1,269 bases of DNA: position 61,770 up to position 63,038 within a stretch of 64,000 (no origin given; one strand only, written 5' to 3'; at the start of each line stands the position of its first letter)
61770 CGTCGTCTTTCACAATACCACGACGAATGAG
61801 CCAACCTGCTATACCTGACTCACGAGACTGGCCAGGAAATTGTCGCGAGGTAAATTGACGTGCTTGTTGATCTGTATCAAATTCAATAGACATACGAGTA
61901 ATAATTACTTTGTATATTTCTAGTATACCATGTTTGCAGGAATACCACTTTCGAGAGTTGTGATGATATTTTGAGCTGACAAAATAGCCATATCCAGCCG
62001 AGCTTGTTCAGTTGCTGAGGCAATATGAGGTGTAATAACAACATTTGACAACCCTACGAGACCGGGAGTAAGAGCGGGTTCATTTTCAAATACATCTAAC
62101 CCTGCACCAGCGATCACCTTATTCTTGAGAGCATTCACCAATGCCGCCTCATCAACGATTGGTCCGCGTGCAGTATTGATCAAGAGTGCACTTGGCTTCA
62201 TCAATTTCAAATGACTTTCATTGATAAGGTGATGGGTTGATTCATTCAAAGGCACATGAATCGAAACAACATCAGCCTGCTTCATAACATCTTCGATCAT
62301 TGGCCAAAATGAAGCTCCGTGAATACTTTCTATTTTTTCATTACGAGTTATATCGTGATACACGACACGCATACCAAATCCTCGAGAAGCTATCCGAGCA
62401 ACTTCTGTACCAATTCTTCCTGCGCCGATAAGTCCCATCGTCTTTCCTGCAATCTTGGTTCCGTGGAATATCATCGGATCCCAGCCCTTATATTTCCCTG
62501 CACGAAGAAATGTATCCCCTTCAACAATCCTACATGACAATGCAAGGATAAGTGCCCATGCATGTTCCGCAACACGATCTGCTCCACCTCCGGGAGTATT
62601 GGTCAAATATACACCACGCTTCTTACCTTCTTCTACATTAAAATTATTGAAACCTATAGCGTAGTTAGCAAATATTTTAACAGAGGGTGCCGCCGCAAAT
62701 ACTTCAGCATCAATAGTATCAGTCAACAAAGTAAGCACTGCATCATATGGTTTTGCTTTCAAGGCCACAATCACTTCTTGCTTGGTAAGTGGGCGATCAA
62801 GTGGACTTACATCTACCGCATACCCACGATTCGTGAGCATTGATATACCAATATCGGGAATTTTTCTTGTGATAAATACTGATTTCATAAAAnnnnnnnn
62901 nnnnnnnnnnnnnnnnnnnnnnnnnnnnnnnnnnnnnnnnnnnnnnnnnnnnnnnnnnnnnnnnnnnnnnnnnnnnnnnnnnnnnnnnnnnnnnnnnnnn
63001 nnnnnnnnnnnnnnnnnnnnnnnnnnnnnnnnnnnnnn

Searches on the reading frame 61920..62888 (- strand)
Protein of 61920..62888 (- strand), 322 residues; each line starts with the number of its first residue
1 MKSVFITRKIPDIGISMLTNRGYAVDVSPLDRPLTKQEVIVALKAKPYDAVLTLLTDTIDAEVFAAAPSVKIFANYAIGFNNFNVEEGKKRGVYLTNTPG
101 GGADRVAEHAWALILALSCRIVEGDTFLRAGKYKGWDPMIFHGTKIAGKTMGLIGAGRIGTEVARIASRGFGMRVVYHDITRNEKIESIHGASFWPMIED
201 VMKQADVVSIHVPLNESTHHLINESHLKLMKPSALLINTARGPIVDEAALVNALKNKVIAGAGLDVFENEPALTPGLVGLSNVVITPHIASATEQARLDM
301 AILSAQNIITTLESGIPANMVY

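Call 20: search_protein_families(library=pfam, proteins=[window:61920-62888:-], max_evalue=0.0001)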
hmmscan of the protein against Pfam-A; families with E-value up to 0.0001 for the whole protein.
window:61920-62888:- (322 aa): 3 families
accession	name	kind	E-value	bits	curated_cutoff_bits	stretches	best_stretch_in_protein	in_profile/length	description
PF02826.25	2-Hacid_dh_C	-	7.7e-59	198.5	25.1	1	112-290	2-178/178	D-isomer specific 2-hydroxyacid dehydrogenase, NAD binding domain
PF00389.36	2-Hacid_dh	-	6.1e-25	87.9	24.6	1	4-321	1-133/134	D-isomer specific 2-hydroxyacid dehydrogenase, catalytic domain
PF03446.21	NAD_binding_2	-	5e-05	23.8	21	0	151-258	2-111/161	NAD binding domain of 6-phosphogluconate dehydrogenase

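Call 55: find_encoding_contigs(protein=window:61920-62888:-, flank=10000, max_places=2)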
Protein window:61920-62888:- (322 aa): 16 contigs read that carry it; 2 places shown.
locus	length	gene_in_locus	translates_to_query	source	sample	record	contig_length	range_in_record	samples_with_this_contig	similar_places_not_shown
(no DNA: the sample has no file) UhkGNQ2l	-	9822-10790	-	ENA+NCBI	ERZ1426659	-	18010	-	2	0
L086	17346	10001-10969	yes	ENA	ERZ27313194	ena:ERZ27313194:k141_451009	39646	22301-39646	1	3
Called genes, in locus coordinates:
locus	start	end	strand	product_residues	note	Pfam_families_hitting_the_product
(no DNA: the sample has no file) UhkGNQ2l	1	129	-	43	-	?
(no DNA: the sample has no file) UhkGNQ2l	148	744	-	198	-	-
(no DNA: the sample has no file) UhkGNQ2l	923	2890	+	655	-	PF02689:Herpes_Helicase (faint), PF03266:NTPase_1 (faint), PF05970:PIF1, PF13245:AAA_19, PF13401:AAA_22 (weak), PF13604:AAA_30, PF21530:Pif1_2B_dom, PF14493:HTH_40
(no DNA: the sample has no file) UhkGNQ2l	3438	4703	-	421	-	PF00890:FAD_binding_2, PF01134:GIDA (faint), PF01266:DAO (weak), PF01494:FAD_binding_3 (faint), PF03486:HI0933_like, PF07992:Pyr_redox_2, PF12831:FAD_oxidored, PF22780:HI0933_like_1st, +2 more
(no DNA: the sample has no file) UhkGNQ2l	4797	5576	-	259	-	PF08241:Methyltransf_11 (faint), PF08242:Methyltransf_12, PF13649:Methyltransf_25 (weak)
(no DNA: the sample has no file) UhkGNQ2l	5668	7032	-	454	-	PF01702:TGT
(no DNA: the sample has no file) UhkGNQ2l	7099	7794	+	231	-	PF18306:LDcluster4, PF03641:Lysine_decarbox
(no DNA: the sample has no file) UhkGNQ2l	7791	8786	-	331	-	PF00294:PfkB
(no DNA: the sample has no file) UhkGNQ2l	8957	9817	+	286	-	PF01116:F_bP_aldolase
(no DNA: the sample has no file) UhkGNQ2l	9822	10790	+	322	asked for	PF00389:2-Hacid_dh, PF02826:2-Hacid_dh_C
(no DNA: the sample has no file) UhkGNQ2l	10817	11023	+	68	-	-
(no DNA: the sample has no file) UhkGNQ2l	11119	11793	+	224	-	PF01386:Ribosomal_L25p, PF14693:Ribosomal_TL5_C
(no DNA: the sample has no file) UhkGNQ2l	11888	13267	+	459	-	PF13406:SLT_2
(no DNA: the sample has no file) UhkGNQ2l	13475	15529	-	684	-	PF00753:Lactamase_B, PF23023:Anti-Pycsar_Apyc1 (faint), PF12706:Lactamase_B_2, PF22505:RNase_J_b_CASP, PF07521:RMMBL (faint), PF17770:RNase_J_C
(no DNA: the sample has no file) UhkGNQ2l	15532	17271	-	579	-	PF00496:SBP_bac_5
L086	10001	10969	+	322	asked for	PF00389:2-Hacid_dh, PF02826:2-Hacid_dh_C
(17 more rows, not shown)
